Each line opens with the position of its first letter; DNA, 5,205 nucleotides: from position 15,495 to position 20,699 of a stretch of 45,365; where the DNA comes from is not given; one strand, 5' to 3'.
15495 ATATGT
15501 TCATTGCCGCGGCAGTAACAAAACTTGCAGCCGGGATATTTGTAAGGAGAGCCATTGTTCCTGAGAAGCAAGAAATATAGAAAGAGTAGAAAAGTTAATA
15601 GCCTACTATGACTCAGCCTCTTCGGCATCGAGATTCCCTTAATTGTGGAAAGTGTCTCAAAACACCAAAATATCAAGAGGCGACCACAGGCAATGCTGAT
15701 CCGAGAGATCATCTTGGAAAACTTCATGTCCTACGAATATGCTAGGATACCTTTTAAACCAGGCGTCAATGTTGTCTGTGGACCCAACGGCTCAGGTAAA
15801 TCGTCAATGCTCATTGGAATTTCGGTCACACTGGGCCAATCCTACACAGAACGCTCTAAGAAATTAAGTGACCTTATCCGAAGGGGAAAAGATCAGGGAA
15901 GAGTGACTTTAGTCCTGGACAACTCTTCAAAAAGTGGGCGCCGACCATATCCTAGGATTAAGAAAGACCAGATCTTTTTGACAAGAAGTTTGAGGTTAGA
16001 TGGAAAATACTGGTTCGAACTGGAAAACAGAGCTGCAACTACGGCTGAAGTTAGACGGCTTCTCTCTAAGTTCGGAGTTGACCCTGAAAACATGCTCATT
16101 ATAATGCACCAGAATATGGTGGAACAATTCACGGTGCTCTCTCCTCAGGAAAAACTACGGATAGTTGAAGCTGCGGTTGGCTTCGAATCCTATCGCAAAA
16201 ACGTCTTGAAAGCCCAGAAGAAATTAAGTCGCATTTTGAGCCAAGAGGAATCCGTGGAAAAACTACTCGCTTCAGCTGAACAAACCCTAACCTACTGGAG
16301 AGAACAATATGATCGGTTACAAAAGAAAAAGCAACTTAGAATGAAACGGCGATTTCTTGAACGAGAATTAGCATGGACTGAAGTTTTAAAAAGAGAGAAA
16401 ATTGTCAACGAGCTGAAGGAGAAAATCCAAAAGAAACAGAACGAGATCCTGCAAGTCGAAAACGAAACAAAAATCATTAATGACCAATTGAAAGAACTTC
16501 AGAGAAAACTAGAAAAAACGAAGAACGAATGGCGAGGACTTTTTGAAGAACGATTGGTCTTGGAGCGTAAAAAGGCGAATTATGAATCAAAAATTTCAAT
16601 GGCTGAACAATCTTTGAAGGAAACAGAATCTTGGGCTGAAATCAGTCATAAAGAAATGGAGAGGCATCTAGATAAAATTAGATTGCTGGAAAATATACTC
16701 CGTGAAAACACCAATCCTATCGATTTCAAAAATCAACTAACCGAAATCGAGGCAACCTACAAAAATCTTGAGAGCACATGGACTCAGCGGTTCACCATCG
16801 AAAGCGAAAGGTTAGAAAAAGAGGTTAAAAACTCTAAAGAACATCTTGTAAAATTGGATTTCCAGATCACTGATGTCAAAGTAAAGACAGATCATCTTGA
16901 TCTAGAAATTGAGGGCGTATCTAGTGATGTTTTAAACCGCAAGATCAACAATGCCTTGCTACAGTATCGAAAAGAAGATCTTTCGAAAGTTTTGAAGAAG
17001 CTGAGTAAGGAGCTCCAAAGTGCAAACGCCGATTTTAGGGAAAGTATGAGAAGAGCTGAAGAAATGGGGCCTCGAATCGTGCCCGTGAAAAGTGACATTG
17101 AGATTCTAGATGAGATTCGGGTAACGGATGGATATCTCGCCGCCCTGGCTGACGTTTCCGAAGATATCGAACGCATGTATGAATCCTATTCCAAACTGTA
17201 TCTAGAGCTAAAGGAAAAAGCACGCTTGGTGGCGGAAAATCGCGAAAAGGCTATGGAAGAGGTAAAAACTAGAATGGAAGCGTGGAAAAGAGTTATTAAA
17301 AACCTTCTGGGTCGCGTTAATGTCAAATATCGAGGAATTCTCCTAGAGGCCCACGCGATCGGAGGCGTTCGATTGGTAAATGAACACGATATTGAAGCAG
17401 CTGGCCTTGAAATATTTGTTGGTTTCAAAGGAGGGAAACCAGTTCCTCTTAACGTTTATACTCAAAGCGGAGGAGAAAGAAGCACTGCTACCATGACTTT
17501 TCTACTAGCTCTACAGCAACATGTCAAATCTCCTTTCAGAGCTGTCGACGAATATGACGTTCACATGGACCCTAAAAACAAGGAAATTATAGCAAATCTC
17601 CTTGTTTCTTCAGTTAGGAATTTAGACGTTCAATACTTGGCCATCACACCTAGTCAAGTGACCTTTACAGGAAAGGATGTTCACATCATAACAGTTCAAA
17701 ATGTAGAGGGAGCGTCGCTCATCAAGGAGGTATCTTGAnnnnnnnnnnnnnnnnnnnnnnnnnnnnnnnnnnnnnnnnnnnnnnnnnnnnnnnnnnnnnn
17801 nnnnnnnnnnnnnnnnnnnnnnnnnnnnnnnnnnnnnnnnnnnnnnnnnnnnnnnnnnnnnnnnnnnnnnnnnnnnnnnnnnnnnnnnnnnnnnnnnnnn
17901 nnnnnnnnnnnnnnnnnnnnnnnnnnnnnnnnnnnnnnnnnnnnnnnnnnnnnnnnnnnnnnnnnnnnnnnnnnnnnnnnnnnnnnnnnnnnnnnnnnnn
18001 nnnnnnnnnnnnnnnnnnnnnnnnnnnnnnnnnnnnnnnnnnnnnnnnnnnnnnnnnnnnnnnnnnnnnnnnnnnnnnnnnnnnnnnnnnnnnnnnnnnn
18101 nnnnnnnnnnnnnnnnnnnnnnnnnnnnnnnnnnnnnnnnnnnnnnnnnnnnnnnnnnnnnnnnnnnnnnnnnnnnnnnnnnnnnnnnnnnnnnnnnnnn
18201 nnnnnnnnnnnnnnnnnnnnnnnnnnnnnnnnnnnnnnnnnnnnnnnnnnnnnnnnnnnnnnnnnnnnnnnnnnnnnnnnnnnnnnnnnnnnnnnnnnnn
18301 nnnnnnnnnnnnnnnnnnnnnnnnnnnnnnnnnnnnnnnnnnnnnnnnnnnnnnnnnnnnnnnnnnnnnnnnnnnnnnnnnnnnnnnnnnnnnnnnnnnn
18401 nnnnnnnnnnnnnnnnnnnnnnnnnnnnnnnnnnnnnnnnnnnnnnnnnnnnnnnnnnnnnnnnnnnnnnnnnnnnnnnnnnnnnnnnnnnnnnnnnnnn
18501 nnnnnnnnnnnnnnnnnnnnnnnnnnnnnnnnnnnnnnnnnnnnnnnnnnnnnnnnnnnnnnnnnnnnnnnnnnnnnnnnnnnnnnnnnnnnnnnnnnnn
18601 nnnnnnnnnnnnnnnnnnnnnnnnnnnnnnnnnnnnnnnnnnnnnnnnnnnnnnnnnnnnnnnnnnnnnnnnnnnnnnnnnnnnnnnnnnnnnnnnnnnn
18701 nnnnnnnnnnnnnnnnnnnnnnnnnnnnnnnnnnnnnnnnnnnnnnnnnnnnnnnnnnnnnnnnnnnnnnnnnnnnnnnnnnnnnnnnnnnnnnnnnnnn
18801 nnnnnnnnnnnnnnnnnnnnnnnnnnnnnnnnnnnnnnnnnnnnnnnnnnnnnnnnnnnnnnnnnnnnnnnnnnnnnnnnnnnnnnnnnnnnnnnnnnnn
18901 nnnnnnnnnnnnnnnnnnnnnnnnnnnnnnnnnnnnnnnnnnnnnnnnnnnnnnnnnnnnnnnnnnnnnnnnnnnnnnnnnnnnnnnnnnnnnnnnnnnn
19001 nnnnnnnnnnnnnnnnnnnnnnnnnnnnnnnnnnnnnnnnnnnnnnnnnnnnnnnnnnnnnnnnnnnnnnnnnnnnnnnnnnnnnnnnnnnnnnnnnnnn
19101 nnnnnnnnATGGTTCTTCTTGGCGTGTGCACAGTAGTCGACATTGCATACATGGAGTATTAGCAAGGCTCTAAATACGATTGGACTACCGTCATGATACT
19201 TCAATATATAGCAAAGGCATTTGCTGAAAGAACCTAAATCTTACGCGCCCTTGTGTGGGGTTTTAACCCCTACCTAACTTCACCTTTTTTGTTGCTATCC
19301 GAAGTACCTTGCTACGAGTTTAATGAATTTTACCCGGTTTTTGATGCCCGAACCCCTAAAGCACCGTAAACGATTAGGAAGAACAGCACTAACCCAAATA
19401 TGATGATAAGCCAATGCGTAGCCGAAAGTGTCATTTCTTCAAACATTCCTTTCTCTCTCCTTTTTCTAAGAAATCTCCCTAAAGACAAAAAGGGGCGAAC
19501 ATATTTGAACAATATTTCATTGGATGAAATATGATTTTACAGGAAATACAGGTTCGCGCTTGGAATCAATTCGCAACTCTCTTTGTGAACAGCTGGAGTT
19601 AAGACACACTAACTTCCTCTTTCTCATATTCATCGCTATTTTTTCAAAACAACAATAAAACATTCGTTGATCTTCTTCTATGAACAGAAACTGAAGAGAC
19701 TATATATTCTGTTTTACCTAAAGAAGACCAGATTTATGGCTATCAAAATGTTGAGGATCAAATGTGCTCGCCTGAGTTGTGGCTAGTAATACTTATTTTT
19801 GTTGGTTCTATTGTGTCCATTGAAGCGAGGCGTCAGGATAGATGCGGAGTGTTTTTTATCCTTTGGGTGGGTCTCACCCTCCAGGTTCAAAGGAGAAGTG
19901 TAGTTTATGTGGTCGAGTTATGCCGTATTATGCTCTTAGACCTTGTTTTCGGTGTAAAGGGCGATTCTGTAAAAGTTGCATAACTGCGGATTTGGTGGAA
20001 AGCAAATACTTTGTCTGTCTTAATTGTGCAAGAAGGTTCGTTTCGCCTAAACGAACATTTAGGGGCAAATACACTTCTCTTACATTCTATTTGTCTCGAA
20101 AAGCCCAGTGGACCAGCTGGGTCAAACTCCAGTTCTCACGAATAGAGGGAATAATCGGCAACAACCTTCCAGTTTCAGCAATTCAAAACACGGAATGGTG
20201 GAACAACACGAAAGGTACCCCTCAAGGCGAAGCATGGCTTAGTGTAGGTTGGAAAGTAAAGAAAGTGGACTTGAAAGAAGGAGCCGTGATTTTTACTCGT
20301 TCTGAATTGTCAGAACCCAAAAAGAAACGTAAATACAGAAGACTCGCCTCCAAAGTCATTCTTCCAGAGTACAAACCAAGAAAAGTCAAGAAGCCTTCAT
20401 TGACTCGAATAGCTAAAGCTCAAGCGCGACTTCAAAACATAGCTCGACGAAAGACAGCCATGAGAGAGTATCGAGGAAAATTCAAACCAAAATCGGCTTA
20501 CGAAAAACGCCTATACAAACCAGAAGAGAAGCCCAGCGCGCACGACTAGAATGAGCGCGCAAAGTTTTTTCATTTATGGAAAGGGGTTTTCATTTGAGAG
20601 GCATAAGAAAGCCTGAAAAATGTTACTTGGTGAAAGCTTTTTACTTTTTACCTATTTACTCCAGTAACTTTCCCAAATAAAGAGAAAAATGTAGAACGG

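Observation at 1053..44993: Dispersed alternating purine-pyrimidine GC palindrome (core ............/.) marking gene boundaries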

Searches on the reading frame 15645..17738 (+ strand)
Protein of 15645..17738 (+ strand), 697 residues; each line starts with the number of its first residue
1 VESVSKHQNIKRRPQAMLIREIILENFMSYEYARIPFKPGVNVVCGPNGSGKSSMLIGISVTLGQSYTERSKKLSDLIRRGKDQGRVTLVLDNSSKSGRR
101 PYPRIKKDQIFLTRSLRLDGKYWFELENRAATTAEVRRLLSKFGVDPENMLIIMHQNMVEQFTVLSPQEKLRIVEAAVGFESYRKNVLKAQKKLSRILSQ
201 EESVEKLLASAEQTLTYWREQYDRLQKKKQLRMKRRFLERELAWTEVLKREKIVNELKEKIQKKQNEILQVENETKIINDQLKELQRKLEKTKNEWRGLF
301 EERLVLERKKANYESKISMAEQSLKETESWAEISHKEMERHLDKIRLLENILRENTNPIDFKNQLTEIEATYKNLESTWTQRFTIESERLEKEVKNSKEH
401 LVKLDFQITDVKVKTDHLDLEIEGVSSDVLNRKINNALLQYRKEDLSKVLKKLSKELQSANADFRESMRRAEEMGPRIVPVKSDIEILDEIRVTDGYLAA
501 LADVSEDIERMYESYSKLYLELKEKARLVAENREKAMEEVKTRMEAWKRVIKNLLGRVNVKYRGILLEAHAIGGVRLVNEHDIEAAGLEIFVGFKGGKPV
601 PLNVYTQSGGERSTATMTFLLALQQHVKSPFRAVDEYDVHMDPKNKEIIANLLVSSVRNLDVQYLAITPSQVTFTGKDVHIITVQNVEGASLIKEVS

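Call 7: search_protein_families(library=pfam, proteins=[window:15645-17738:+])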
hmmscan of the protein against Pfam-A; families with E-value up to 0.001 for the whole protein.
window:15645-17738:+ (697 aa): 4 families
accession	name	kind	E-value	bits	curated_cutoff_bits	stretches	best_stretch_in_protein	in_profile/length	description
PF02463.25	SMC_N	-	6e-35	121.1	40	1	19-681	2-209/220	RecF/RecN/SMC N terminal domain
PF13476.12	AAA_23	-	7e-18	66.4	27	1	22-215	2-200/201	AAA domain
PF13175.12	AAA_15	-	8.4e-12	45.8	32.1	1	17-408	1-260/374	AAA ATPase domain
PF13304.12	AAA_21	-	0.0008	20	27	0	41-56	1-16/304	AAA domain, putative AbiEii toxin, Type IV TA system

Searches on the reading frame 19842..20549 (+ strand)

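Call 8: search_protein_families(library=pfam, proteins=[window:19842-20549:+])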
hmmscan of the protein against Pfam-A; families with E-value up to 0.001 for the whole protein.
window:19842-20549:+ (235 aa): 1 family
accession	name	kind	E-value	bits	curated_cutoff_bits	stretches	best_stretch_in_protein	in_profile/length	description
PF24698.1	DUF7662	-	7.8e-11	42.1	26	1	78-152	2-70/72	Domain of unknown function (DUF7662)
